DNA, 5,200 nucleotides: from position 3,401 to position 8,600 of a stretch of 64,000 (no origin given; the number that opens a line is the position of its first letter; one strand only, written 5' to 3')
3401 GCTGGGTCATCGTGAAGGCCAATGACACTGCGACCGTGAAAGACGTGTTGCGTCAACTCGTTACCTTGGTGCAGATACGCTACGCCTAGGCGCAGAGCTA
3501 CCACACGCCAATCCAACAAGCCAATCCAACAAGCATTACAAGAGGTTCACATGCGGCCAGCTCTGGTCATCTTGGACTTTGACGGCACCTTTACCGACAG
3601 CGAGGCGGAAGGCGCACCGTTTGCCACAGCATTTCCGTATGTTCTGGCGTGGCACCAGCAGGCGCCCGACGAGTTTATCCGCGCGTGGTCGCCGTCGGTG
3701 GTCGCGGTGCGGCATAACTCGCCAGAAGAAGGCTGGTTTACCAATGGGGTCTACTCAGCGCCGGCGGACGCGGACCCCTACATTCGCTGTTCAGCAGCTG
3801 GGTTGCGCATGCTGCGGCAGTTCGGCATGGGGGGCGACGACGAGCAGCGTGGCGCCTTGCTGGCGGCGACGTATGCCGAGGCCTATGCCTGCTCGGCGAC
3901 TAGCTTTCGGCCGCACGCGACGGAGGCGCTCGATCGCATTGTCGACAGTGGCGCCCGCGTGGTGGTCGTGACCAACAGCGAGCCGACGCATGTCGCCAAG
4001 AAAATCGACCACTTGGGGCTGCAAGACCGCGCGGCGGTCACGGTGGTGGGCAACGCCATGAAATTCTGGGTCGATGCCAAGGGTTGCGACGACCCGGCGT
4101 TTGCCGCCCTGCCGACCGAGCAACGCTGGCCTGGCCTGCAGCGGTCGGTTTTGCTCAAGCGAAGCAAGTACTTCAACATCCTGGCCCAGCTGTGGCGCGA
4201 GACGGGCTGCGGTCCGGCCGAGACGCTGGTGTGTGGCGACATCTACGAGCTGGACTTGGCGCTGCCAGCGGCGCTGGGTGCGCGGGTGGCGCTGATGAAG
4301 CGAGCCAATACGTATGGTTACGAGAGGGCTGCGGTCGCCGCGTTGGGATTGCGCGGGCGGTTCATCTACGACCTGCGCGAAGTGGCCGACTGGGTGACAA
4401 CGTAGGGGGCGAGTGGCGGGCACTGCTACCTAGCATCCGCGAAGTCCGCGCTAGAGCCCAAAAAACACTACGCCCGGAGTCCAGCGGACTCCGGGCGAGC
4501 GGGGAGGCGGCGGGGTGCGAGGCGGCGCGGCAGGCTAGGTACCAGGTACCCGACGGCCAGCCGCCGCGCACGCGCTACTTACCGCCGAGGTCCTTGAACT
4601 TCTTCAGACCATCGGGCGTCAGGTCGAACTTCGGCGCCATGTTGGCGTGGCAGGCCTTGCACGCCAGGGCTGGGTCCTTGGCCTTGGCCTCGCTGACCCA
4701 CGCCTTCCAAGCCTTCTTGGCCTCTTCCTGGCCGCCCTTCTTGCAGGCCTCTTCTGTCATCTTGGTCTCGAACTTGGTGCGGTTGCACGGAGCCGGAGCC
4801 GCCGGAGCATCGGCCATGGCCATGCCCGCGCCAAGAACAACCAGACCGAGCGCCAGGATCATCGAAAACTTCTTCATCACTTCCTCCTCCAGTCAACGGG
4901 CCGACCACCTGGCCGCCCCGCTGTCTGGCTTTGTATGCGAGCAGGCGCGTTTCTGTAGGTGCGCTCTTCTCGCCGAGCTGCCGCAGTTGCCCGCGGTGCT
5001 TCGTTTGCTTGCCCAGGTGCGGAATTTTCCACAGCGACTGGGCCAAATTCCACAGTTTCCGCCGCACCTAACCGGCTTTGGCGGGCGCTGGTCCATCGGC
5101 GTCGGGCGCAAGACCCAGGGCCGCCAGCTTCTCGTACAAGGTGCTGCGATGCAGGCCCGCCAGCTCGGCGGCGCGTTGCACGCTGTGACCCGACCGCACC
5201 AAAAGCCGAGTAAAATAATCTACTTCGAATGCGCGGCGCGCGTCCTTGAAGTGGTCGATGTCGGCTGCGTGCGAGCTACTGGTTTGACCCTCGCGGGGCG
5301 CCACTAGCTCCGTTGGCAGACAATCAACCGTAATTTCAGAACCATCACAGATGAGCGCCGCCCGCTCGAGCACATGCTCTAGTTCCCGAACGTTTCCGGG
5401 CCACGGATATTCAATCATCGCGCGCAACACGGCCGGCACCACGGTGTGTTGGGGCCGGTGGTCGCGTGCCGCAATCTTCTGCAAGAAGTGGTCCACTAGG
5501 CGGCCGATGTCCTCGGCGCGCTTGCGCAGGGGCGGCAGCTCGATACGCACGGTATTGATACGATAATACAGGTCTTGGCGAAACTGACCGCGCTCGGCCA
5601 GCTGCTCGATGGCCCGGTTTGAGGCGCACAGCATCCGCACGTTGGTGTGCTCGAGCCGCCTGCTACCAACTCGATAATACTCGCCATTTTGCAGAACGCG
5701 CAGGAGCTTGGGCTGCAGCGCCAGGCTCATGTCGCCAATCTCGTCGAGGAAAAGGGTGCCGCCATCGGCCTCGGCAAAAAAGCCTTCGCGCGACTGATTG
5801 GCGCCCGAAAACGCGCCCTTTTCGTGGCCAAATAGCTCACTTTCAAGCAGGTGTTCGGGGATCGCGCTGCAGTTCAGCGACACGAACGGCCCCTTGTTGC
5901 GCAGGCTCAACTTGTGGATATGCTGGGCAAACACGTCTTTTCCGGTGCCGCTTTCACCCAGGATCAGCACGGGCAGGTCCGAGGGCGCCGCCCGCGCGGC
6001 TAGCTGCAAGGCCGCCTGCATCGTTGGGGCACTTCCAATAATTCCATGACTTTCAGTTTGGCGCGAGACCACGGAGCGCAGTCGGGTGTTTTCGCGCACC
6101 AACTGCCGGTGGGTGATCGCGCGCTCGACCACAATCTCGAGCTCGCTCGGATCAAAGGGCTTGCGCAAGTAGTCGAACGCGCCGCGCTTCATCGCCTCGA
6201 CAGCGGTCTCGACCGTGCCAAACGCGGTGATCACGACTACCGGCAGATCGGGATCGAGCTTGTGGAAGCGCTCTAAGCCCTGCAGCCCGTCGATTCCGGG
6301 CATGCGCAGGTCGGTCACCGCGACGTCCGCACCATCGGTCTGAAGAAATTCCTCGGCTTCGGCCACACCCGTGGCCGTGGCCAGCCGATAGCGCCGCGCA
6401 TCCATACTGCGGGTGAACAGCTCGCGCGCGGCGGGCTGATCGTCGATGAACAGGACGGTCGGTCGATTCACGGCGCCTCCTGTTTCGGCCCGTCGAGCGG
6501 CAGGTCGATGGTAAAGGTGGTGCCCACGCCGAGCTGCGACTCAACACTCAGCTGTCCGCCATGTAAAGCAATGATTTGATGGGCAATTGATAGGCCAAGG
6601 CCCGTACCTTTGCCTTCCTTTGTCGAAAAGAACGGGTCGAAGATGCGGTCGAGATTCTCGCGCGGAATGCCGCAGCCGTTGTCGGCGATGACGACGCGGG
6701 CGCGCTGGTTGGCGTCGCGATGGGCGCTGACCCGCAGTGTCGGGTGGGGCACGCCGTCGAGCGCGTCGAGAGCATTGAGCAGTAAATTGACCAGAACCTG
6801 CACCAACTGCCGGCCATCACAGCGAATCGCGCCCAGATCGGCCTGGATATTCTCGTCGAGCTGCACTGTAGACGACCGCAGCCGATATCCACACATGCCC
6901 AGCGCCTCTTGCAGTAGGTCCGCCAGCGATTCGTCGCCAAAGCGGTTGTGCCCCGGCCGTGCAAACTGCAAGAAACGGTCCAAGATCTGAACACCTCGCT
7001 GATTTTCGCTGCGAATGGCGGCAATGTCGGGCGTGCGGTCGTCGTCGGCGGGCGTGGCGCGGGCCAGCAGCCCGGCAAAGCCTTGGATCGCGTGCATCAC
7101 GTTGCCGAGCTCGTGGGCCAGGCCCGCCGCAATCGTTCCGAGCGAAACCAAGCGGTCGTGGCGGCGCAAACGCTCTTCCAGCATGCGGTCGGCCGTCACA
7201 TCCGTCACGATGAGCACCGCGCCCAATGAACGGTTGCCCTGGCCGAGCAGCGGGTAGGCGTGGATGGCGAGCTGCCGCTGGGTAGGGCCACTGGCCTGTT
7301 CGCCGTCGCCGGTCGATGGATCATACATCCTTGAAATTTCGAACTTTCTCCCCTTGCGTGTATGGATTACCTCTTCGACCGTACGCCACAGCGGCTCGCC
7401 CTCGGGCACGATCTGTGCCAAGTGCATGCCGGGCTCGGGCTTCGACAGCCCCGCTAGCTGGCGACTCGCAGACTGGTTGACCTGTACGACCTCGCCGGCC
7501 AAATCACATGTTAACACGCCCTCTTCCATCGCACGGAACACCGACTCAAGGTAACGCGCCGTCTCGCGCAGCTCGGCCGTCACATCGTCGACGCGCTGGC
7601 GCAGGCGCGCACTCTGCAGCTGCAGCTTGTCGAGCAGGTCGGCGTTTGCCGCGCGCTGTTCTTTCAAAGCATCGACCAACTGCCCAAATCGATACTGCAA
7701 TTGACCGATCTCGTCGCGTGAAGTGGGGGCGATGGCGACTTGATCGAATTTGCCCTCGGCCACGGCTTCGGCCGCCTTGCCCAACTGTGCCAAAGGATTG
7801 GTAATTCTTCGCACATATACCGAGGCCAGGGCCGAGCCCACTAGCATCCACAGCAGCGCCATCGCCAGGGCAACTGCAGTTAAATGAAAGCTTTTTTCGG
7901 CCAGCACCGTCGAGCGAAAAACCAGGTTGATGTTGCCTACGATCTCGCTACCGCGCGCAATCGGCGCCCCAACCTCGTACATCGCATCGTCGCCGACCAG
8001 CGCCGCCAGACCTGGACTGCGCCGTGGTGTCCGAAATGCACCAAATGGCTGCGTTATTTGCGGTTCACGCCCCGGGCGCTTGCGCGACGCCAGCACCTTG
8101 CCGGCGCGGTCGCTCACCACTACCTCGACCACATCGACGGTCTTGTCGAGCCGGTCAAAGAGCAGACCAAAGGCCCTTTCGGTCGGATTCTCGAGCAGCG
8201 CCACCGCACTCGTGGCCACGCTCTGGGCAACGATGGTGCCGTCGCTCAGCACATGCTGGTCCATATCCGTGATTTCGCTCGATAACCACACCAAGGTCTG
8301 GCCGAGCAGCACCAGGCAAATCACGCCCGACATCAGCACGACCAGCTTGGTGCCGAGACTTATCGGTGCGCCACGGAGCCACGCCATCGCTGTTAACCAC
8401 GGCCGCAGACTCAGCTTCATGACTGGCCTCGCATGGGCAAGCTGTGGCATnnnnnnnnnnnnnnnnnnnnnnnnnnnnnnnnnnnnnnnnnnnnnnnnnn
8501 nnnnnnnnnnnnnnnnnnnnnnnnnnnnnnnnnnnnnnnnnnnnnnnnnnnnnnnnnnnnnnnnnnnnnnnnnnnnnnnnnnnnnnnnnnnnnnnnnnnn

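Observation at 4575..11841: Sigma-54/two-component-controlled cytochrome gene block: CbcL-like heptaheme-c::cytochrome-b fusion + triheme + dodecaheme + monoheme cytochromes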

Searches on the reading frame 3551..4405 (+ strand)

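Call 12: search_protein_families(library=pfam, proteins=[window:3551-4405:+], max_evalue=0.01)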
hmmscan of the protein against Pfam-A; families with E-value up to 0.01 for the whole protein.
window:3551-4405:+ (284 aa): 4 families
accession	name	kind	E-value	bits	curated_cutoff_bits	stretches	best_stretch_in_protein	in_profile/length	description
PF00702.32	Hydrolase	-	6e-09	37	26.4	1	5-165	3-145/191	haloacid dehalogenase-like hydrolase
PF13419.12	HAD_2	-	6.9e-05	23.5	23.8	0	87-169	48-130/178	Haloacid dehalogenase-like hydrolase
PF13344.12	Hydrolase_6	-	0.0003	21.2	27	1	121-160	17-59/101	Haloacid dehalogenase-like hydrolase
PF12710.13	HAD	-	0.00085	20.2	27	0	91-168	45-130/189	haloacid dehalogenase-like hydrolase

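Call 13: search_protein_families(library=ncbifam, proteins=[window:3551-4405:+], max_evalue=0.01)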
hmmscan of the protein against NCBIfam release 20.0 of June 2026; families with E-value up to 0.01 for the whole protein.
window:3551-4405:+ (284 aa): 6 families
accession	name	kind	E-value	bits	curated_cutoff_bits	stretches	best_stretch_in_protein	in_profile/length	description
NF009695.0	PRK13222.1-2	equivalog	2.3e-05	24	225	1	104-170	81-146/226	phosphoglycolate phosphatase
TIGR01662.1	HAD-SF-IIIA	subfamily_domain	3.4e-05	24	44.6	1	118-250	25-139/141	HAD-IIIA family hydrolase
NF053830.1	RUBPPhHalo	equivalog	8.7e-05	22.3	330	1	99-163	85-148/234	ribulose-1,5-bisphosphate 5-phosphatase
TIGR01449.2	PGP_bact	equivalog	0.00012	21.7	180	1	106-170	74-137/213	phosphoglycolate phosphatase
TIGR01488.1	HAD-SF-IB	subfamily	0.0018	18.3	45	0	106-169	61-119/177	HAD-IB family phosphatase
TIGR02253.1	CTE7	subfamily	0.0033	17.2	169.75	0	117-160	93-136/221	TIGR02253 family HAD-type hydrolase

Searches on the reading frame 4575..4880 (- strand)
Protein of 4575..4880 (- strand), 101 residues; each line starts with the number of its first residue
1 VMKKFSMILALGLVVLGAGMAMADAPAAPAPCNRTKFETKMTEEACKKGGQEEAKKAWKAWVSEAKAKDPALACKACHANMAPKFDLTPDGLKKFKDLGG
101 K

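Call 12: search_protein_families(library=pfam, proteins=[window:4575-4880:-], max_evalue=0.01)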
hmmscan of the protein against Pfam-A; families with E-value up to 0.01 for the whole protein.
window:4575-4880:- (101 aa): 0 families

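Call 13: search_protein_families(library=ncbifam, proteins=[window:4575-4880:-], max_evalue=0.01)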
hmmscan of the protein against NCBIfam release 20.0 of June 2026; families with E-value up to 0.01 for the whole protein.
window:4575-4880:- (101 aa): 1 family
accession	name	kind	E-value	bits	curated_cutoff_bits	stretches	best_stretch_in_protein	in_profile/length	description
NF041911.1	HVO_0649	equivalog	0.0089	15.9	70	0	28-85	7-63/65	HVO_0649 family zinc finger protein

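Call 49: search_protein_representatives(protein=window:4575-4877:-)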
Query: 100 residues. Proteins with E-value up to 0.001 (for the whole library): 175; up to 1e-10: 52; up to 1e-30: 1. The best 150 are listed.
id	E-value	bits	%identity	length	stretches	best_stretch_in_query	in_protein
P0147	1.0e-30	121.9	63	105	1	1-100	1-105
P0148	9.3e-21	89.9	52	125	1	9-100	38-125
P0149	1.9e-19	85.7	49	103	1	6-100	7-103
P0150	2.7e-18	82.0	45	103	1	6-100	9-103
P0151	1.8e-17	79.4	54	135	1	27-100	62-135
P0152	5.1e-17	77.9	47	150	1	28-100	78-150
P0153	2.5e-16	75.7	47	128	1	13-100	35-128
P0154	3.0e-16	75.5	46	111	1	9-97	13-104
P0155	8.1e-16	74.1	50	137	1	24-99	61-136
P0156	8.5e-16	74.0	43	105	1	10-100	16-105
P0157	1.8e-15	73.0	43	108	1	8-100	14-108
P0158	2.7e-15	72.4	43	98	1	7-100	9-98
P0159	3.6e-15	72.0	45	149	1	4-100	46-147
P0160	3.9e-15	71.9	45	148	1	12-99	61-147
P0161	4.7e-15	71.6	42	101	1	1-100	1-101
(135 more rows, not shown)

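Call 80: search_solved_structures(query=A2, max_evalue=10, show_alignments=1)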
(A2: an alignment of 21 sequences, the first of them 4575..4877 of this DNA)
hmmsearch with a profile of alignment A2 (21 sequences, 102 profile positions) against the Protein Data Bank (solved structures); distinct sequences matched with E-value up to 10: 5.
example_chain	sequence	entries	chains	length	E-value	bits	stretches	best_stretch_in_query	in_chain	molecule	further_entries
1c2n_A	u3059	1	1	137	0.4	13.9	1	60-85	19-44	CYTOCHROME C2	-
5cwq_A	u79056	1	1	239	0.65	13.2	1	6-76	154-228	Designed helical repeat protein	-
8e1e_A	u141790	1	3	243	0.8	12.9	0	13-63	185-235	SG122_C3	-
8qbn_Y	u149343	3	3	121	1.4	12.2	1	66-98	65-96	Protein yippee-like 5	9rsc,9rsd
4qo5_A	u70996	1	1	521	4.2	10.6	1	59-84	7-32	Hypothetical multiheme protein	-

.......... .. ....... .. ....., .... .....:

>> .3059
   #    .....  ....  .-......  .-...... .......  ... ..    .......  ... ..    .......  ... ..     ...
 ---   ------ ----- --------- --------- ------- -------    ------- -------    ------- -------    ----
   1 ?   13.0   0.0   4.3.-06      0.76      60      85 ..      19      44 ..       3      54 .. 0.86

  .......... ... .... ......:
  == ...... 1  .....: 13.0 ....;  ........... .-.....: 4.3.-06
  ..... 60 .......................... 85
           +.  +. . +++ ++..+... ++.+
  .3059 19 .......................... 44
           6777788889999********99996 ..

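Call 81: find_encoding_contigs(protein=P0147, flank=6000, max_places=3)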
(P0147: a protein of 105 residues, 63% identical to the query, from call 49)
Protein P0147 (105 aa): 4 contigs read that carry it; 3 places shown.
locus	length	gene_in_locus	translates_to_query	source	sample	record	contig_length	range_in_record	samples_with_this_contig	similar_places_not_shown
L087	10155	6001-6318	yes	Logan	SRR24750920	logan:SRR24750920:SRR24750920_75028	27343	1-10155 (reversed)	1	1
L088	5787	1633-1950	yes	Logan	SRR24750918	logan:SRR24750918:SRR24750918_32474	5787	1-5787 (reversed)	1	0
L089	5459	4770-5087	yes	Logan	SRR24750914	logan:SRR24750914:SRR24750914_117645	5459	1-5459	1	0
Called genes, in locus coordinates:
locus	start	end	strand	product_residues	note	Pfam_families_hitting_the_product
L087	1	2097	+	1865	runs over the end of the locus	PF00289:Biotin_carb_N, PF02222:ATP-grasp, PF02786:CPSase_L_D2, PF02785:Biotin_carb_C, PF00364:Biotin_lipoyl, PF08326:ACC_central (weak), PF01039:Carboxyl_trans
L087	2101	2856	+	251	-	PF06452:CBM9_1 (weak)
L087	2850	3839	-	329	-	PF04909:Amidohydro_2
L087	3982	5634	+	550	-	PF02878:PGM_PMM_I, PF02879:PGM_PMM_II (weak), PF02880:PGM_PMM_III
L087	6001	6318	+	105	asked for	-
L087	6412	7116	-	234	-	-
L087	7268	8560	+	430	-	PF12832:MFS_1_like (faint), PF07690:MFS_1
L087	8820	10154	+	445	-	?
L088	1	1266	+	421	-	?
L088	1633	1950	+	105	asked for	-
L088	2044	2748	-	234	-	-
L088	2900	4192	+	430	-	PF12832:MFS_1_like (faint), PF07690:MFS_1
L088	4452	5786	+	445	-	?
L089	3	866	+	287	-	?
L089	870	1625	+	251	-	PF06452:CBM9_1 (weak)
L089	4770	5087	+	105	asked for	-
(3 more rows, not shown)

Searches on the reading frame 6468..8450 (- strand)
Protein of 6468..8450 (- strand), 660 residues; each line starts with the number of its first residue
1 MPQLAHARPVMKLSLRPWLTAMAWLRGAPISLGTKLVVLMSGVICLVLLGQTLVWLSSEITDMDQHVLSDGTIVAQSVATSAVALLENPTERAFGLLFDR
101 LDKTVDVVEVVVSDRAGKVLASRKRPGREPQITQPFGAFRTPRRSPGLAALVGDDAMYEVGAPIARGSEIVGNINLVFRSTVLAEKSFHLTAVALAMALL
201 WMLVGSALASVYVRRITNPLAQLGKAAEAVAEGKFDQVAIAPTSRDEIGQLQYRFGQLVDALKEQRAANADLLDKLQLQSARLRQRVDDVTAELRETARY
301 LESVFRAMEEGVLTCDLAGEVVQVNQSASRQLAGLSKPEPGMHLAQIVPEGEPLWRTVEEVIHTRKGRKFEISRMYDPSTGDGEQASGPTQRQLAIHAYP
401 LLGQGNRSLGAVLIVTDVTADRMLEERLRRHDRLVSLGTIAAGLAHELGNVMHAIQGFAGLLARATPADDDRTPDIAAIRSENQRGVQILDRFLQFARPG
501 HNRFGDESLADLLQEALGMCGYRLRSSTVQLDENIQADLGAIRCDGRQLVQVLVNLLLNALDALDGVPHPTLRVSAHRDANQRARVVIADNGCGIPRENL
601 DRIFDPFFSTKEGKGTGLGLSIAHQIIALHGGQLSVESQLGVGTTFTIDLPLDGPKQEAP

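Call 12: search_protein_families(library=pfam, proteins=[window:6468-8450:-], max_evalue=0.01)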
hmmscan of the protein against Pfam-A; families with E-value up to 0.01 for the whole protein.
window:6468-8450:- (660 aa): 7 families
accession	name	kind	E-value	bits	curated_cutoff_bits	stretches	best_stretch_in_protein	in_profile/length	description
PF02518.31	HATPase_c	-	3.4e-28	98.7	26.4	1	545-653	2-110/111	Histidine kinase-, DNA gyrase B-, and HSP90-like ATPase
PF00672.30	HAMP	-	9.2e-10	39.1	25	1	212-263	2-52/53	HAMP domain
PF00512.31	HisKA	-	1.2e-09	38.5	26.9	1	437-500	2-64/66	His Kinase A (phospho-acceptor) domain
PF08448.16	PAS_4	-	9.7e-06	26.2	23.1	1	306-420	2-107/110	PAS fold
PF14501.12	HATPase_c_5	-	0.00032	21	22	1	549-639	6-91/102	GHKL domain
PF13589.12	HATPase_c_3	-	0.0036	17.8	25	1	551-612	5-62/137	Histidine kinase-, DNA gyrase B-, and HSP90-like ATPase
PF13188.13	PAS_8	-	0.0053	17.1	21.8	0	300-356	2-55/65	PAS domain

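Call 13: search_protein_families(library=ncbifam, proteins=[window:6468-8450:-], max_evalue=0.01)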
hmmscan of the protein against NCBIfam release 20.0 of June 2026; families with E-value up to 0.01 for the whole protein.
window:6468-8450:- (660 aa): 91 families (the best 25 are shown)
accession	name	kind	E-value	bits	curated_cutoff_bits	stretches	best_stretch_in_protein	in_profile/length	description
NF008468.0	PRK11360.1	equivalog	4.5e-81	273.1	646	1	285-657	254-613/616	two-component system sensor histidine kinase AtoS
NF007688.0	PRK10364.1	equivalog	2.7e-51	174.8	479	1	421-658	224-457/460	two-component system sensor histidine kinase ZraS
NF010411.0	PRK13837.1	equivalog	9.1e-47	159.6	647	1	417-657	430-680/828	two-component system VirA-like sensor kinase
NF033092.0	HK_WalK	equivalog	7.2e-43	147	725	2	271-652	230-594/594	cell wall metabolism sensor histidine kinase WalK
NF046044.1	PnpS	equivalog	1.1e-42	146.5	400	1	267-651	23-390/390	two-component system histidine kinase PnpS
NF046020.1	HisKinCckABruc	equivalog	5.7e-41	140.3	1000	1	394-652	437-707/868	cell cycle histidine kinase CckA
NF052574.1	HisKinEspCMyxo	equivalog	9.1e-41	139.9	1200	1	399-652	379-637/785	serine histidine kinase EspC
NF047466.1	hybrid_RR_LvrB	exception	2.1e-36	125.9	500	1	424-652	139-376/377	hybrid histidine kinase/response regulator LvrB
NF052573.1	HisKinEspAMyxo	equivalog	1.1e-34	119.6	1400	1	270-651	223-610/755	serine histidine kinase EspA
NF053867.1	SprKinKinDBac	equivalog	1.1e-32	113.1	775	1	432-652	281-497/500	sporulation kinase KinD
NF041777.1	sens_FixL_Rhizob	equivalog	1.6e-32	112.8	850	1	426-652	251-481/485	sensor protein FixL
NF008312.0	PRK11100.1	equivalog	4.1e-32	111.6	356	1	443-652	262-474/477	two-component system sensor histidine kinase CreC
NF038348.1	T2SS_HK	subfamily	6.6e-32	110.7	450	1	488-652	413-573/574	histidine kinase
NF046026.1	HisKinCckACaul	equivalog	3.9e-31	107.9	1000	1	411-656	276-536/678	cell cycle histidine kinase CckA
NF010076.0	PRK13557.1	subfamily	9e-31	106.9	631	1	417-656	143-398/540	histidine kinase famiy protein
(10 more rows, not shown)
